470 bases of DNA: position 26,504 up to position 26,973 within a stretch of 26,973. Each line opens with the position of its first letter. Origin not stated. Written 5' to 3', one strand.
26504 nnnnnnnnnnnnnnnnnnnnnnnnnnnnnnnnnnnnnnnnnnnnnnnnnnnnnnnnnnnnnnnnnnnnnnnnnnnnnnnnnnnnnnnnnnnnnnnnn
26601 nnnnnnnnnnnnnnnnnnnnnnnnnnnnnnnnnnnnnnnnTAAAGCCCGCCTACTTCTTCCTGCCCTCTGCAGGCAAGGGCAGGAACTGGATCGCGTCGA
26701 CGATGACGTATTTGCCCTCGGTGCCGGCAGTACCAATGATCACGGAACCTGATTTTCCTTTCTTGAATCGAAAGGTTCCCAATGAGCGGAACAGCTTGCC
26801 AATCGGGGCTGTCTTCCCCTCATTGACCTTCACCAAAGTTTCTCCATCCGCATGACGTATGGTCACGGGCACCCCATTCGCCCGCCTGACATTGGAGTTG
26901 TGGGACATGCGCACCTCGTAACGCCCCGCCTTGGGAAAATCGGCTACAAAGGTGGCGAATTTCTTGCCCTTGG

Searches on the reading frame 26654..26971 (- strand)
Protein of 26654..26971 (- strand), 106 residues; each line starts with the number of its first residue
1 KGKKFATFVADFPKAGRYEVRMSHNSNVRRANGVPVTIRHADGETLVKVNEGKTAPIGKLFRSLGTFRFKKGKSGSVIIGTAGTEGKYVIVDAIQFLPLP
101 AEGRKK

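Call 4: search_protein_families(library=pfam, proteins=[window:26654-26971:-], max_evalue=0.01)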
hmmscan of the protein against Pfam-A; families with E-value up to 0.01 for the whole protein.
window:26654-26971:- (106 aa): 1 family
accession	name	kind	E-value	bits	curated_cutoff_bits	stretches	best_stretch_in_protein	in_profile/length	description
PF25275.1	Golvesin_C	-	2.5e-14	53.9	31.6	1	2-96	39-130/132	Golvesin C-terminal domain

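Call 5: search_protein_families(library=ncbifam, proteins=[window:26654-26971:-], max_evalue=0.01)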
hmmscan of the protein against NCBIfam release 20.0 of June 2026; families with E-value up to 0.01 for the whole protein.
window:26654-26971:- (106 aa): 0 families
